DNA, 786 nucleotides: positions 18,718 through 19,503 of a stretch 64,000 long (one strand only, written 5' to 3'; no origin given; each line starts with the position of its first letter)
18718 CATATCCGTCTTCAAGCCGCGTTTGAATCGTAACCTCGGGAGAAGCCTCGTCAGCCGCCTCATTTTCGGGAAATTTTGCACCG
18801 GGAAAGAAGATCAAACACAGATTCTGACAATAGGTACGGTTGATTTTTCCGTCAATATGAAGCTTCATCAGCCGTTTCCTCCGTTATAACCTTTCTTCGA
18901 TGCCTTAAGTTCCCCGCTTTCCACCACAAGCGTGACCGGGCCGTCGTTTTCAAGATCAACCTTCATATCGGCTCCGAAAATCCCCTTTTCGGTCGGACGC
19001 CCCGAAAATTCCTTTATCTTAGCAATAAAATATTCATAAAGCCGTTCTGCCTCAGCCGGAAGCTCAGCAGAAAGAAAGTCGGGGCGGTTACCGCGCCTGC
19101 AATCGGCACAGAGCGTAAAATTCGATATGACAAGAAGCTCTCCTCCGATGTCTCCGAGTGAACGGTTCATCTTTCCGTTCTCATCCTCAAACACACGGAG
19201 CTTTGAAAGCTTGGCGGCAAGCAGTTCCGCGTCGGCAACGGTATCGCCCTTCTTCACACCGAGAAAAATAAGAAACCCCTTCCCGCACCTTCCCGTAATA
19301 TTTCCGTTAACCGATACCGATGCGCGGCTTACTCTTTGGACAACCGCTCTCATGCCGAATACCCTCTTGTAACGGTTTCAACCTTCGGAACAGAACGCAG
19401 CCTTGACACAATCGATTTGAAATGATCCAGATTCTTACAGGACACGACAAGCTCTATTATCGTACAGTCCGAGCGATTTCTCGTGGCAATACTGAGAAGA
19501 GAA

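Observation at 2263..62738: Family A: a very dense TTAA-flanked MITE-like repeat (at least 15 copies in 64 kb)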

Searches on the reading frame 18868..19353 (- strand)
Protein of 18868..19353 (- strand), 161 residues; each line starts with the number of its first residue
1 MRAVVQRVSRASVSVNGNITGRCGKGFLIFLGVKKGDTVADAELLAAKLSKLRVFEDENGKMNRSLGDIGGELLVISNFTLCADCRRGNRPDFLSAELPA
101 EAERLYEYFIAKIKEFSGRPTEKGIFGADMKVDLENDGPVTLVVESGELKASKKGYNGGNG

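Call 58: search_protein_families(library=pfam, proteins=[window:18868-19350:-])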
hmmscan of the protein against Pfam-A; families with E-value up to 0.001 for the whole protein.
window:18868-19350:- (160 aa): 1 family
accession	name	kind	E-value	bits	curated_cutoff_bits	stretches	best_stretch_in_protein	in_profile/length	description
PF02580.21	Tyr_Deacylase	-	2.7e-55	187.1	25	1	1-144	1-144/144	D-Tyr-tRNA(Tyr) deacylase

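Call 76: find_encoding_contigs(protein=window:18868-19353:-, flank=4500, max_places=10)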
Protein window:18868-19353:- (161 aa): 23 contigs read that carry it; 10 places shown.
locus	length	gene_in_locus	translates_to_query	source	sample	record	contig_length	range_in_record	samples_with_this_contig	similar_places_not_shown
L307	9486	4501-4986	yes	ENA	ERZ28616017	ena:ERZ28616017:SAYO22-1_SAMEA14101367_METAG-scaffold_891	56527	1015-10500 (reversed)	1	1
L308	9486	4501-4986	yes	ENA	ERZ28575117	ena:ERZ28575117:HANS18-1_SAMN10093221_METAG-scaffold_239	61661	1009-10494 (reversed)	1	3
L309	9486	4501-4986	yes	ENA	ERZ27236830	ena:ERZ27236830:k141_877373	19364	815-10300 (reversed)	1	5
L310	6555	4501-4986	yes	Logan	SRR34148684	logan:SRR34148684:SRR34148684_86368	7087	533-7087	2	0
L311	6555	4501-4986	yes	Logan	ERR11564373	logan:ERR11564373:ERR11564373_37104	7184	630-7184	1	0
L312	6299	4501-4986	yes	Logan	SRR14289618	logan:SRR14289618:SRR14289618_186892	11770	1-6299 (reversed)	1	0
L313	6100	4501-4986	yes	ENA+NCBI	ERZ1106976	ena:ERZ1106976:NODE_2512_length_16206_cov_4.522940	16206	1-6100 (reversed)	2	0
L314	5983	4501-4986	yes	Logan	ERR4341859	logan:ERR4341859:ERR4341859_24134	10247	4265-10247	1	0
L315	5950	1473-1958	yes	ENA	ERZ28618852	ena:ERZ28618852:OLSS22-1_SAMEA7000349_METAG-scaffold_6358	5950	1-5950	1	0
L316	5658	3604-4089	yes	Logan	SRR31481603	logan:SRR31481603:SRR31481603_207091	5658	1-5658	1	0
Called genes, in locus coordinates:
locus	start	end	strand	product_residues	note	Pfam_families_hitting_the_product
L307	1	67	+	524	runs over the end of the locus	PF28550:DUF8436 (weak), PF03486:HI0933_like (weak), PF07992:Pyr_redox_2 (faint), PF01266:DAO (faint), PF21688:FAD-depend_C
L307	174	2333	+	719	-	PF01368:DHH, PF02272:DHHA1, PF17768:RecJ_OB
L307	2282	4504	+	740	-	PF13328:HD_4, PF01966:HD, PF04607:RelA_SpoT, PF02824:TGS, PF19296:RelA_AH, PF28438:RelA_RIS, PF13291:ACT_4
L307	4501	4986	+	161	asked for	PF02580:Tyr_Deacylase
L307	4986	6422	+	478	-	PF04055:Radical_SAM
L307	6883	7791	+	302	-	PF00485:PRK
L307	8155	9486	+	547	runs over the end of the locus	PF01554:MatE (weak), PF01943:Polysacc_synt, PF13440:Polysacc_synt_3 (faint), PF03023:MurJ, PF01554:MatE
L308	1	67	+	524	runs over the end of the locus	PF28550:DUF8436 (weak), PF03486:HI0933_like (weak), PF07992:Pyr_redox_2 (faint), PF01266:DAO (faint), PF21688:FAD-depend_C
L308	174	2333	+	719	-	PF01368:DHH, PF02272:DHHA1, PF17768:RecJ_OB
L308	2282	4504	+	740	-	PF13328:HD_4, PF01966:HD, PF04607:RelA_SpoT, PF02824:TGS, PF19296:RelA_AH, PF28438:RelA_RIS, PF13291:ACT_4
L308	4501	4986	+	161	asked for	PF02580:Tyr_Deacylase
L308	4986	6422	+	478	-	PF04055:Radical_SAM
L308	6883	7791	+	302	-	PF00485:PRK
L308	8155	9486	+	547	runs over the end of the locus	PF01554:MatE (weak), PF01943:Polysacc_synt, PF03023:MurJ, PF01554:MatE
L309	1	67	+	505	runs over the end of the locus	PF07992:Pyr_redox_2 (faint), PF01266:DAO (faint), PF03486:HI0933_like (weak), PF21688:FAD-depend_C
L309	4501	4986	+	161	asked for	PF02580:Tyr_Deacylase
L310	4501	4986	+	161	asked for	PF02580:Tyr_Deacylase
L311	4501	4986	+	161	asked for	PF02580:Tyr_Deacylase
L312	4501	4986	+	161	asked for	PF02580:Tyr_Deacylase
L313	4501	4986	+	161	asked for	PF02580:Tyr_Deacylase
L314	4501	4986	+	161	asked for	PF02580:Tyr_Deacylase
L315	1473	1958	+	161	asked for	PF02580:Tyr_Deacylase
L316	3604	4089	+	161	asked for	PF02580:Tyr_Deacylase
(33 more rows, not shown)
